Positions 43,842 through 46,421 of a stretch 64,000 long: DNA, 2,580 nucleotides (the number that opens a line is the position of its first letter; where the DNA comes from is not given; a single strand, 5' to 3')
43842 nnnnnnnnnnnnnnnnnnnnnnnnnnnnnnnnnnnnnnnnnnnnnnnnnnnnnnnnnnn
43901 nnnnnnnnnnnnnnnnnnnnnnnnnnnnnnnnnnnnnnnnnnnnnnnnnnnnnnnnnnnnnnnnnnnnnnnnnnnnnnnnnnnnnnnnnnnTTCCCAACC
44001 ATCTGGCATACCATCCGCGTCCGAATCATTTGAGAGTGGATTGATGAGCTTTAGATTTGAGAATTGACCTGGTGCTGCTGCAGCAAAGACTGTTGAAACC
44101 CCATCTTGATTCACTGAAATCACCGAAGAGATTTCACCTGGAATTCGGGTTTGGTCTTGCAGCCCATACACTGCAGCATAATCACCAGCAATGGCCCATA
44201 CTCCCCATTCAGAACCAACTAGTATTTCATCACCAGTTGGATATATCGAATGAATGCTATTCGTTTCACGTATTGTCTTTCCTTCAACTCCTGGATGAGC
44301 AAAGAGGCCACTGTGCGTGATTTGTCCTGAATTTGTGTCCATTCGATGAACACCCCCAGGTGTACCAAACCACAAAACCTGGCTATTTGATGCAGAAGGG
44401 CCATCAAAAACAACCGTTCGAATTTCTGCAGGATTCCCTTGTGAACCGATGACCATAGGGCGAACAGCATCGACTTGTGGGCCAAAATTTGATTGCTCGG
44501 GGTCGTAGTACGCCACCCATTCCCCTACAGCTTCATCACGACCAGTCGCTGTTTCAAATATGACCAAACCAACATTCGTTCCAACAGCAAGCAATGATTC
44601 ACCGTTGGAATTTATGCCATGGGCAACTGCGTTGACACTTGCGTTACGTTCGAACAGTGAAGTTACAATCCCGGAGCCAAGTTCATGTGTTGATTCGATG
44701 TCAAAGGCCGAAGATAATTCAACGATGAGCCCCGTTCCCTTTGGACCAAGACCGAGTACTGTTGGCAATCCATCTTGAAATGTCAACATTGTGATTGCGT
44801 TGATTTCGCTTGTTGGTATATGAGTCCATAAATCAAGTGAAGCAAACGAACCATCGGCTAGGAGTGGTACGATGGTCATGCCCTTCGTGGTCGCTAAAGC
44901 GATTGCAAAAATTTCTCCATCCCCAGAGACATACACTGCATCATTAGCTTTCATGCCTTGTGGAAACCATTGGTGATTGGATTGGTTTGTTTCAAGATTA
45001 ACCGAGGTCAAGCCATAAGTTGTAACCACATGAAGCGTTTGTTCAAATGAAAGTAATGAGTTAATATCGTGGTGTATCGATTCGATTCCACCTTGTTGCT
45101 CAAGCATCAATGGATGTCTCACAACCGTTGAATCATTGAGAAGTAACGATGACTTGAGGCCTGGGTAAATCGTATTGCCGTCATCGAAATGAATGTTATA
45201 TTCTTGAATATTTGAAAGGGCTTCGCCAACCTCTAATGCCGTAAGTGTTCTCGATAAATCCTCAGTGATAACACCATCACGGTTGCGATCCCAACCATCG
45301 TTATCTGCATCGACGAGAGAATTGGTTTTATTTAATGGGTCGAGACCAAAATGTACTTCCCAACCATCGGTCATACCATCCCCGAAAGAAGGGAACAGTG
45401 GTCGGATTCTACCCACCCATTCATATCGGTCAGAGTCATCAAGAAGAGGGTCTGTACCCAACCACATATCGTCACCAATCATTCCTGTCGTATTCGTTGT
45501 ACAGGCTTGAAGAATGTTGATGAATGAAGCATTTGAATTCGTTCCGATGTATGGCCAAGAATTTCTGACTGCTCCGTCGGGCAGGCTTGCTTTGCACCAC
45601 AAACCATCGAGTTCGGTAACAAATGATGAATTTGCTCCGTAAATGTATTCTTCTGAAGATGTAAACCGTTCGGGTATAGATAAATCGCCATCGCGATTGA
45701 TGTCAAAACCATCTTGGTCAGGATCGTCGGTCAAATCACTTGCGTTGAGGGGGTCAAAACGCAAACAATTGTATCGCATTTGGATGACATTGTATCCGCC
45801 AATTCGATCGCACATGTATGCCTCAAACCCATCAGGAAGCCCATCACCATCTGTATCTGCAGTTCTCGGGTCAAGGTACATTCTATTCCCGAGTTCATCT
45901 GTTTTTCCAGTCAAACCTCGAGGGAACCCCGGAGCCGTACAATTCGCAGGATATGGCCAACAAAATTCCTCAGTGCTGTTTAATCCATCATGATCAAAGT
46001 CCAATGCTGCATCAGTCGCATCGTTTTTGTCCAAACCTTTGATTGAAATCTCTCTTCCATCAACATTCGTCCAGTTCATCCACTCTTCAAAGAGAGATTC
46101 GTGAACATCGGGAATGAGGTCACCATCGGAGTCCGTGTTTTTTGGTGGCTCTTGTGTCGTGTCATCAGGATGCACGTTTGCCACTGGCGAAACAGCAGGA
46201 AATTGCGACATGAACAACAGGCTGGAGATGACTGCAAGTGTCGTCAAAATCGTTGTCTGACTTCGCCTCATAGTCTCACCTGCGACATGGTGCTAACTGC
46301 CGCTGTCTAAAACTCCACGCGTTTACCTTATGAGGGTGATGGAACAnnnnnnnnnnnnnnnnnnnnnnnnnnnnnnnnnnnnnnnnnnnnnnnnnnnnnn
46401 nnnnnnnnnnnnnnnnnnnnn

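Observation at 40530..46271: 1913-aa secreted protein built from about 25 TSP3-like calcium-binding repeats around a central repeat-free (propeller-like?) core, with no membrane anchor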

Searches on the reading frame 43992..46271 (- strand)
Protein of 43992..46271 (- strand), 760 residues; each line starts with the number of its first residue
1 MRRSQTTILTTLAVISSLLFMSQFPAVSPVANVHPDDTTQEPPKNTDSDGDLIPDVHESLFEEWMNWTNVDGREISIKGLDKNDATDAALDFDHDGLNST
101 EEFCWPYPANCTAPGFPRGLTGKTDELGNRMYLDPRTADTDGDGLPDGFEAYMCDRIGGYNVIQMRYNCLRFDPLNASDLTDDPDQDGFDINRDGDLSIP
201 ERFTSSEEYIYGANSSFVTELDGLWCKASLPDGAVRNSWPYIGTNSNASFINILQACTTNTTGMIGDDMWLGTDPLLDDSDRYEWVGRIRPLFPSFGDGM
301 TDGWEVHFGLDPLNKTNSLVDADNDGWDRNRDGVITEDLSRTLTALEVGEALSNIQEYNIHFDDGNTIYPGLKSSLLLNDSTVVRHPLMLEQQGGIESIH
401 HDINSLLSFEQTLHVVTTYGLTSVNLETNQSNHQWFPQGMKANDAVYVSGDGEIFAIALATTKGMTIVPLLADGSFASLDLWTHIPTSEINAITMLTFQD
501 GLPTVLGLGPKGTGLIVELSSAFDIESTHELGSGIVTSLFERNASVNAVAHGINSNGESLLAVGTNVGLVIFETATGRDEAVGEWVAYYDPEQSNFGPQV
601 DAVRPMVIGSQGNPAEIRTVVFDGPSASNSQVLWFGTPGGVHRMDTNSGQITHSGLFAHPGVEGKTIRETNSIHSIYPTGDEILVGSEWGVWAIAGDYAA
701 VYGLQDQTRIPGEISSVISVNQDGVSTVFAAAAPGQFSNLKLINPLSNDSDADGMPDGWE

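Call 44: predict_structure(alignment_id=A1)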
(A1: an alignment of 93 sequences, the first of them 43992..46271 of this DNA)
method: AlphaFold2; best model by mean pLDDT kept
length: 760 residues; sequences in the alignment: 93
mean_pLDDT: 88.2   pTM: 0.80
mean pLDDT of the five models: 88.2, 88.1, 87.1, 85.7, 81.8
residues with pLDDT >= 90: 479; 70-90: 233; 50-70: 30; < 50: 18
segments of 3 or more residues with pLDDT < 50: 24-35, 40-43
pLDDT, mean of each block of 10 residues (from residue 1): 68 75 43 46 69 89 92 93 92 94 91 76 85 94 95 92 89 92 92 89 95 92 91 81 72 89 76 93 82 79 94 91 90 90 87 92 86 90 91 86 93 95 94 94 94 92 96 91 94 87 93 93 90 95 95 92 96 93 92 80 84 91 91 95 94 92 82 95 95 94 92 95 91 85 89 88
secondary structure, 60 per line:
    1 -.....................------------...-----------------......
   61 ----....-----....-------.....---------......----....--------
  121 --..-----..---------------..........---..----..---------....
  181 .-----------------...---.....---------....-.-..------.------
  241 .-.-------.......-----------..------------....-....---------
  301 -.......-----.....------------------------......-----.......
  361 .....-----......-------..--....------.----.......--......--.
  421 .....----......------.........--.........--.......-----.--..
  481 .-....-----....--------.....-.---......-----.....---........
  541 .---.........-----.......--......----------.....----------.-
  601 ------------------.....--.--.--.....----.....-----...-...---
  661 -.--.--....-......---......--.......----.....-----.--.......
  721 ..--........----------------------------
elements in order (helices of 4 or more, strands of 3 or more residues): H2-22 H55-60 E65-68 E74-77 H85-89 H99-104 H109-112 H147-156 H177-181 H205-209 H219-222 H251-256 E283-286 E288-291 H302-308 H315-318 H343-348 H354-365 E371-376 E403-409 E412-417 E420-425 E430-435 E442-450 E453-461 E464-470 E483-486 E492-495 E504-508 E514-519 E525-529 H533-541 E545-553 E559-565 E568-573 E584-588 E619-623 E632-636 E641-645 E651-653 H668-671 E673-678 E682-687 E690-696 E701-705 E714-722 E725-732

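Call 47: fold_search(model_id=the predicted structure, library=pdb)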
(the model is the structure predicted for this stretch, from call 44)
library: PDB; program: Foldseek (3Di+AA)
matches with E <= 10: 1528; with E <= 0.001: 1040
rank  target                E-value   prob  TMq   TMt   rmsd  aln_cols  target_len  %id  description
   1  7klj_B                7.1e-11  1.00  0.28  0.61   7.6       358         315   12  Crystal structure of the WD-repeat domain of human KIF21A (released 2020-12-16)
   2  8iyj_e                1.5e-09  1.00  0.28  0.35   8.1       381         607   11  Cryo-EM structure of the 48-nm repeat doublet microtubule from mouse sperm (released 2023-07-05)
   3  3ott_B                1.5e-09  1.00  0.19  0.19  18.5       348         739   15  Crystal Structure of the extracellular domain of the putative one component system BT4673 from B. thetaiotaomicron (released 2011-08-10)
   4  5yzv_C                1.8e-09  1.00  0.28  0.67   5.9       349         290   15  Biophysical and structural characterization of the thermostable WD40 domain of a prokaryotic protein, Thermomonospora  (released 2018-10-03)
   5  4a2l_D                1.8e-09  1.00  0.18  0.18  21.1       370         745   15  Structure of the periplasmic domain of the heparin and heparan sulphate sensing hybrid two component system BT4663 in  (released 2012-05-02)
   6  9dle_B                1.9e-09  1.00  0.28  0.56   6.9       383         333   10  CryoEM structures of yeast cytoplasmic dynein in the presence of ATP and Lis1. (released 2025-05-28)
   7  4aez_G                2.5e-09  1.00  0.27  0.58   6.6       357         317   12  Crystal Structure of Mitotic Checkpoint Complex (released 2012-03-21)
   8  7mgm_C                2.5e-09  1.00  0.28  0.56   6.7       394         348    9  Structure of yeast cytoplasmic dynein with AAA3 Walker B mutation bound to Lis1 (released 2022-01-19)
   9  3va6_A                2.6e-09  1.00  0.19  0.19  18.4       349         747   15  Crystal Structure of the extracellular domain of the putative hybrid two component system BT4673 from B. thetaiotaomic (released 2012-06-13)
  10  4jsp_C                2.8e-09  1.00  0.27  0.59   8.7       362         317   12  structure of mTORDeltaN-mLST8-ATPgammaS-Mg complex (released 2013-05-01)
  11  3va6_B                2.8e-09  1.00  0.17  0.18  25.5       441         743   14  Crystal Structure of the extracellular domain of the putative hybrid two component system BT4673 from B. thetaiotaomic (released 2012-06-13)
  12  5yzv_B                3.4e-09  1.00  0.27  0.64   6.0       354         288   16  Biophysical and structural characterization of the thermostable WD40 domain of a prokaryotic protein, Thermomonospora  (released 2018-10-03)
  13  7klj_A                3.6e-09  1.00  0.27  0.58   7.9       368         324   13  Crystal structure of the WD-repeat domain of human KIF21A (released 2020-12-16)
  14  3ott_A                5.1e-09  1.00  0.19  0.20  19.2       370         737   15  Crystal Structure of the extracellular domain of the putative one component system BT4673 from B. thetaiotaomicron (released 2011-08-10)
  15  6n31_B                5.3e-09  1.00  0.28  0.62   6.6       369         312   11  WD repeats of human WDR12 (released 2018-12-12)
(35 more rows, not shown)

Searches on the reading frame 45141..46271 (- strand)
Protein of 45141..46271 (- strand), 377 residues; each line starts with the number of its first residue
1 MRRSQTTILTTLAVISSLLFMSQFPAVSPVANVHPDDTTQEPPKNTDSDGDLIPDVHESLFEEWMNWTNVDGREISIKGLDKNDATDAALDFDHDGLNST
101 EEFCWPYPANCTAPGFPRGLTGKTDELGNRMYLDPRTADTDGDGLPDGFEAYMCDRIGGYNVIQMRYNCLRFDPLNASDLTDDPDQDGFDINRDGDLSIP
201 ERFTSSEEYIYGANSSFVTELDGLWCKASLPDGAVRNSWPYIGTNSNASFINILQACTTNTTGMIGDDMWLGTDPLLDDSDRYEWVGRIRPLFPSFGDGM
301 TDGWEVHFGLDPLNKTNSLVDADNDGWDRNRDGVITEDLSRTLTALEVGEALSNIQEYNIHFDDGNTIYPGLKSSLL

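Call 43: search_protein_families(library=pfam, proteins=[window:45141-46271:-], max_evalue=10)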
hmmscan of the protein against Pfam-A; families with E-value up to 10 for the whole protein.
window:45141-46271:- (377 aa): 3 families
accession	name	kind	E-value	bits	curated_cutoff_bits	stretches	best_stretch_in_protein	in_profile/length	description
PF18884.5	TSP3_bac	-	1.3e-05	25.4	25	2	139-151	1-13/22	Bacterial TSP3 repeat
PF03495.19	Binary_toxB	-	0.55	10.9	25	0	139-151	2-14/78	Clostridial binary toxin B/anthrax toxin PA Ca-binding domain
PF00036.39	EF-hand_1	-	8.3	6.7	25.4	0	328-338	10-20/29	EF hand domain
